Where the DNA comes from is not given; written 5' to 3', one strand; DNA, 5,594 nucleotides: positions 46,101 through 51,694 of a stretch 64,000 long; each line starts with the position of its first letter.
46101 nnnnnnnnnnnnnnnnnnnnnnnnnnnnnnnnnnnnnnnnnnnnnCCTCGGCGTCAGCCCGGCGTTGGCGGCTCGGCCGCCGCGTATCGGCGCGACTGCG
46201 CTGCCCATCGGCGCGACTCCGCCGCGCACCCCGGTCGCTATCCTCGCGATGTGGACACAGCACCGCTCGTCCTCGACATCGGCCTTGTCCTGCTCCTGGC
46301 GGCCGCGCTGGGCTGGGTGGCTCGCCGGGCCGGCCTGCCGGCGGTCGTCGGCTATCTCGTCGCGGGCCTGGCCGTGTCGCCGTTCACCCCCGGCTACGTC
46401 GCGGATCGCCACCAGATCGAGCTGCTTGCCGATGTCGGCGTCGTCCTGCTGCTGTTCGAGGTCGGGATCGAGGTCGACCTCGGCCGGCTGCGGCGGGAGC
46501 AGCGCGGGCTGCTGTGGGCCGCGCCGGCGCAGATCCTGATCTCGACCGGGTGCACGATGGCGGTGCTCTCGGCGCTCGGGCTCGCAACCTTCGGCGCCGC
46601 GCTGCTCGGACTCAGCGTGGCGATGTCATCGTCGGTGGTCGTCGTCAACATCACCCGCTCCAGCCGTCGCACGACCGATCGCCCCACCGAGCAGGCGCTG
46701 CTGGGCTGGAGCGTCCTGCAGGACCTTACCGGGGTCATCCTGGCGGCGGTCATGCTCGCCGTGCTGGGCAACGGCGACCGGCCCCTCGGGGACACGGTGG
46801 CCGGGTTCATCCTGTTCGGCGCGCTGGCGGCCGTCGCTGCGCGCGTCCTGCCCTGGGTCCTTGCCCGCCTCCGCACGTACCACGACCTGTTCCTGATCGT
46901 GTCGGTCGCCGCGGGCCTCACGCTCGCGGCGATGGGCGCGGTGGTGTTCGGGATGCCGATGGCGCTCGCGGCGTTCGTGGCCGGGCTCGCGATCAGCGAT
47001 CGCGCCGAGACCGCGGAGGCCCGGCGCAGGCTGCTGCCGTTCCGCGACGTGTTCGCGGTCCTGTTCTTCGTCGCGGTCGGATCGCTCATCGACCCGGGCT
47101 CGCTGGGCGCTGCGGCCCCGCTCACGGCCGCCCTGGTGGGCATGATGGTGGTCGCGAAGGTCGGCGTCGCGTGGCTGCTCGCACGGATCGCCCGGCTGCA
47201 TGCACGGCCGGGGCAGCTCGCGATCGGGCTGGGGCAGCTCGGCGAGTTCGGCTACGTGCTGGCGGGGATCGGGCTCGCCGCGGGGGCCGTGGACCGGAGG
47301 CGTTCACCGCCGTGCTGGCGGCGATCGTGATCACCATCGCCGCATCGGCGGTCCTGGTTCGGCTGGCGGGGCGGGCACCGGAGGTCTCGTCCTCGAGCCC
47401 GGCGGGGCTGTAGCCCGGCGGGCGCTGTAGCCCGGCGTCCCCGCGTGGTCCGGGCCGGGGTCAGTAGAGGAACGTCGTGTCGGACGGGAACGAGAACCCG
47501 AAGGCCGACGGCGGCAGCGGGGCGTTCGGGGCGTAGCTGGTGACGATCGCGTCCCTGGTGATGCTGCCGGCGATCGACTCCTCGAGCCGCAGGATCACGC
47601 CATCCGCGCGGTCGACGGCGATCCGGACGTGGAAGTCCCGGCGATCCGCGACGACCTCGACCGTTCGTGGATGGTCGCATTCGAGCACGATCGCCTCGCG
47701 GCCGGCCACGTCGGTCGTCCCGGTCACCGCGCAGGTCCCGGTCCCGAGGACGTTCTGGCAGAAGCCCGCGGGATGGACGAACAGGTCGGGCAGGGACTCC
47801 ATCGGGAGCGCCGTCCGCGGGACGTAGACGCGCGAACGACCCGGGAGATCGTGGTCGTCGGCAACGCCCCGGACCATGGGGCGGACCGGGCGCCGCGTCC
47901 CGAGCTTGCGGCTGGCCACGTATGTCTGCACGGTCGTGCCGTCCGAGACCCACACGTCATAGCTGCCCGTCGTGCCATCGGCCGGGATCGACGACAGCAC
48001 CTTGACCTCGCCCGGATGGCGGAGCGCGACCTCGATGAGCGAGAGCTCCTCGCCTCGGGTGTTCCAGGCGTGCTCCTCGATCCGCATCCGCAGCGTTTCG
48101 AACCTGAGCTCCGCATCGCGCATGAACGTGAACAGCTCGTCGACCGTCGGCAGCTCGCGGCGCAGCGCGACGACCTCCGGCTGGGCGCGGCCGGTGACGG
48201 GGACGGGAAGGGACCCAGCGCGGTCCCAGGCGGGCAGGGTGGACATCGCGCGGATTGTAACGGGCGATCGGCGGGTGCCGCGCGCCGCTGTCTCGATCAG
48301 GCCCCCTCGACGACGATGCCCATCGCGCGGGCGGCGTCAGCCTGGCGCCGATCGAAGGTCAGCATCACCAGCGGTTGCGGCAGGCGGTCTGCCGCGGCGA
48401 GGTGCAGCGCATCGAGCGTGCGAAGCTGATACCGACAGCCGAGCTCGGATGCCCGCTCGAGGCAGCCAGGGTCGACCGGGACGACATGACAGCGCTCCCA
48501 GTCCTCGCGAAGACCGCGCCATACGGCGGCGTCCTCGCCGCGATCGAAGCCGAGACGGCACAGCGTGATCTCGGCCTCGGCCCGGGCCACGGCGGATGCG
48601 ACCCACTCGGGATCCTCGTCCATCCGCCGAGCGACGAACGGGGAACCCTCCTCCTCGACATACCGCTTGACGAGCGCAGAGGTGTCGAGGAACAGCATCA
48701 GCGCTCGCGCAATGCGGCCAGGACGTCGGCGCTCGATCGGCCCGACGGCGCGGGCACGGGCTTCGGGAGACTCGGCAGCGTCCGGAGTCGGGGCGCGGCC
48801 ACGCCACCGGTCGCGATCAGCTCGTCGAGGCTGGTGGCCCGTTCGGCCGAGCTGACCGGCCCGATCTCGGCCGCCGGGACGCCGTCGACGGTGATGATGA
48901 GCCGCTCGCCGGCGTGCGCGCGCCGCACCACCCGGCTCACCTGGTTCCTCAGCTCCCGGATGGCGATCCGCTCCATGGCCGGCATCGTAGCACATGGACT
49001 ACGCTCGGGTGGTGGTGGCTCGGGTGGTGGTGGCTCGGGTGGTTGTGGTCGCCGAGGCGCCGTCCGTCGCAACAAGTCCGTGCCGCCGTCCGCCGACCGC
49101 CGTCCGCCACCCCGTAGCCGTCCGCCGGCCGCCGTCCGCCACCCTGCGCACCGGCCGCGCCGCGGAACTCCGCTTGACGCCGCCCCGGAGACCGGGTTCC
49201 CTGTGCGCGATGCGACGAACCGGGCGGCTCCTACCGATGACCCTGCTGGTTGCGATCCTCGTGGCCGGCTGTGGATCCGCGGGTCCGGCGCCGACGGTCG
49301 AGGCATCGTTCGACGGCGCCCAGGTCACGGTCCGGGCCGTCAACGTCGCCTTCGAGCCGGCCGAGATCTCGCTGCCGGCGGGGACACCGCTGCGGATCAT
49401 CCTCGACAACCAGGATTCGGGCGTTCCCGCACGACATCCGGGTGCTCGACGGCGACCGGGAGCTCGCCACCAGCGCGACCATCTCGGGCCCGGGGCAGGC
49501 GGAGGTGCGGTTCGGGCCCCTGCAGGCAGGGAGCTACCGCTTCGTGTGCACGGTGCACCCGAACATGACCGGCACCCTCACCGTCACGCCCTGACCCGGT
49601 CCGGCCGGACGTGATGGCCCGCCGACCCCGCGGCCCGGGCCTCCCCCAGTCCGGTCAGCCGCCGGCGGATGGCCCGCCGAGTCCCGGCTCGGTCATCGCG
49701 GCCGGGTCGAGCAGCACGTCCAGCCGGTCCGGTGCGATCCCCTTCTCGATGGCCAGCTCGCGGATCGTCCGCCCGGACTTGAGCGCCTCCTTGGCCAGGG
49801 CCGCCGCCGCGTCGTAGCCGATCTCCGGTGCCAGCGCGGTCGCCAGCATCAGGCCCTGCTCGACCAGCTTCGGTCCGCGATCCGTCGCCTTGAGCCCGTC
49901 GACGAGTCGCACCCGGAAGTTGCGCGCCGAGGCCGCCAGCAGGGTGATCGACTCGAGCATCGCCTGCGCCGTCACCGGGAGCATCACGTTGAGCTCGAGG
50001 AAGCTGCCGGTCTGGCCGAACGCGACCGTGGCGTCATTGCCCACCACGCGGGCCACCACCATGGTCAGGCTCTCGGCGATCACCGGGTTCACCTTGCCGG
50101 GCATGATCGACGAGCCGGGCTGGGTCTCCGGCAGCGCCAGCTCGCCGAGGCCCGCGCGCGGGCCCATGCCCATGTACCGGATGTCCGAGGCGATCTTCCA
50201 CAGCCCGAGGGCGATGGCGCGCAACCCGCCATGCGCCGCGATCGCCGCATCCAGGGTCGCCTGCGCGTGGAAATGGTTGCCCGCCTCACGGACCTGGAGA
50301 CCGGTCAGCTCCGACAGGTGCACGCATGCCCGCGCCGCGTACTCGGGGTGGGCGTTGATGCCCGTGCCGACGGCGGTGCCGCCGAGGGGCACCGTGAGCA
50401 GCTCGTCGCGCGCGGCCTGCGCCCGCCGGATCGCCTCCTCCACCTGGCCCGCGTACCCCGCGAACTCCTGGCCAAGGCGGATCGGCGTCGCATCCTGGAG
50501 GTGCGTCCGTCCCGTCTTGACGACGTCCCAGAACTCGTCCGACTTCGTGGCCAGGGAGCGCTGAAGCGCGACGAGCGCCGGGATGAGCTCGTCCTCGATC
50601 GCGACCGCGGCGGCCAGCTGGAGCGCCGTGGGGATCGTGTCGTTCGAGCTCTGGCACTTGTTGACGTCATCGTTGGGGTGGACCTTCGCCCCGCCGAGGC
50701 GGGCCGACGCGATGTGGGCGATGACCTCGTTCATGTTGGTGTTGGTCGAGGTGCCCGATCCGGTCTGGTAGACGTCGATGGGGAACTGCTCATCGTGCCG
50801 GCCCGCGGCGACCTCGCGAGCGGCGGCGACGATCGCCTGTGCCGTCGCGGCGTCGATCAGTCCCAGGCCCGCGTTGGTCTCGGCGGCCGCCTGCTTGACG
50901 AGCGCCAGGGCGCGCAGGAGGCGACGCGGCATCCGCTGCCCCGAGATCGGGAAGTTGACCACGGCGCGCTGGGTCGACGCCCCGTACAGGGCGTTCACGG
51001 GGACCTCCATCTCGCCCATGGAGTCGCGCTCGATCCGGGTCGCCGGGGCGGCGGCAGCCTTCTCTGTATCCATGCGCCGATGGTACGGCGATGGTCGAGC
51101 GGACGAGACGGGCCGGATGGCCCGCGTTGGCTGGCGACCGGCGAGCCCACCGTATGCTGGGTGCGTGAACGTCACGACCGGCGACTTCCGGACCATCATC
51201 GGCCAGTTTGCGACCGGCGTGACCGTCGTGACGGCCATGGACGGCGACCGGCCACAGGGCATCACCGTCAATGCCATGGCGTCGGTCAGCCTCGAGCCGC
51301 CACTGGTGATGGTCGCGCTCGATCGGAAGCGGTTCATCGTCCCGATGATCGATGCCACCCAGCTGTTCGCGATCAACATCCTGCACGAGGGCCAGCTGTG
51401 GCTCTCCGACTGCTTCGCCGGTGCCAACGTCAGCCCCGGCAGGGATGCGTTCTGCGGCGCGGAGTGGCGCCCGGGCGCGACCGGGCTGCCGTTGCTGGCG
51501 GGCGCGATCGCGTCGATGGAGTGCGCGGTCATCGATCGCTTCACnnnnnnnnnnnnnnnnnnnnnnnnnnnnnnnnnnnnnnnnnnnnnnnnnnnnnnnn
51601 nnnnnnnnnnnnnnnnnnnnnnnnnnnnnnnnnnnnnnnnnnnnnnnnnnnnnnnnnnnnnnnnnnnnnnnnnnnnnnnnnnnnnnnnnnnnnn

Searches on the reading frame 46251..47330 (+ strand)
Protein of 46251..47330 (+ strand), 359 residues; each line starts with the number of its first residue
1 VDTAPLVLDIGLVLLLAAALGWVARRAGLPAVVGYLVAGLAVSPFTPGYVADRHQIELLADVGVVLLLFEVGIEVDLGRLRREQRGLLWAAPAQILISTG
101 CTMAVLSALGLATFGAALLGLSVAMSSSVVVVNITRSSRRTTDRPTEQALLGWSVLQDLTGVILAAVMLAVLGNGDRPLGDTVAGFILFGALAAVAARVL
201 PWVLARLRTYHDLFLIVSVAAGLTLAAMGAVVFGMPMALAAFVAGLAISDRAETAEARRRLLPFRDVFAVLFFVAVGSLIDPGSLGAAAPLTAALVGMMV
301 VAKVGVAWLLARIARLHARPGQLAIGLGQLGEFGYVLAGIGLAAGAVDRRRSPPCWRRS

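Call 10: search_protein_families(library=pfam, max_evalue=0.001, proteins=[window:46251-47330:+])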
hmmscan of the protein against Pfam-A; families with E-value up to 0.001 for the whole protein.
window:46251-47330:+ (359 aa): 1 family
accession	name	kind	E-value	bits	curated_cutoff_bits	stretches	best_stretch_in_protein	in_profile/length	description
PF00999.27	Na_H_Exchanger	-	7.3e-50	170.3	26.2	1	16-349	3-348/375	Sodium/hydrogen exchanger, transmembrane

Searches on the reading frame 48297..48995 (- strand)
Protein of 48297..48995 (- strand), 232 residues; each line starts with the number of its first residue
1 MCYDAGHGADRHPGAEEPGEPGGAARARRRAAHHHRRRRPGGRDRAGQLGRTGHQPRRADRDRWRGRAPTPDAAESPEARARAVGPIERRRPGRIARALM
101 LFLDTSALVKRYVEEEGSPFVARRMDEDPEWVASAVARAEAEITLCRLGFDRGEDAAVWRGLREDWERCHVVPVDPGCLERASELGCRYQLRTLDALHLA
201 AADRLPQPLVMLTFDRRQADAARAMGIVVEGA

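Call 76: search_protein_families(library=pfam, max_evalue=0.001, proteins=[window:48297-48995:-])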
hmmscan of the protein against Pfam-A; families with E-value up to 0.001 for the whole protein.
window:48297-48995:- (232 aa): 1 family
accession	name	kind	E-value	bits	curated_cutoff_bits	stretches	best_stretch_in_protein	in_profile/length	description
PF01850.27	PIN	-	1.5e-14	55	23.6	1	102-223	2-119/120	PIN domain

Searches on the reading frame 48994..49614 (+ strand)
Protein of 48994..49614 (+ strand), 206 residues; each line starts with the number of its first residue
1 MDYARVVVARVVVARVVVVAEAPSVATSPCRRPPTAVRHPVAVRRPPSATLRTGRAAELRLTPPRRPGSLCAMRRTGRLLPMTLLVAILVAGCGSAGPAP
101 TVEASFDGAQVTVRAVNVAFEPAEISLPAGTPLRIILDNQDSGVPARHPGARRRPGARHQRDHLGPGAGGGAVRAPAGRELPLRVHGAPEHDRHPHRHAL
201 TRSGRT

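Call 76: search_protein_families(library=pfam, max_evalue=0.001, proteins=[window:48994-49614:+])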
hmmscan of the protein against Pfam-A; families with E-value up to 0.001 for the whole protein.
window:48994-49614:+ (206 aa): 1 family
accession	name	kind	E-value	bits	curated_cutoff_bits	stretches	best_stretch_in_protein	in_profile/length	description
PF13473.12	Cupredoxin_1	-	2.2e-05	24.9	27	1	100-143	16-55/104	Cupredoxin-like domain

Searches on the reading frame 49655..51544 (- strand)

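Call 11: search_protein_families(library=pfam, max_evalue=0.001, proteins=[window:49655-51544:-])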
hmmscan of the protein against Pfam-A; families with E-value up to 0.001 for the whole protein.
window:49655-51544:- (629 aa): 2 families
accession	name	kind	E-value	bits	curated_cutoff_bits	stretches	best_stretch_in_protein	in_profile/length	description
PF00206.25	Lyase_1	-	1.4e-96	324.1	27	1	177-502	1-312/312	Lyase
PF10415.14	FumaraseC_C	-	1.5e-18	67.4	32.5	1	567-619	1-54/54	Fumarase C C-terminus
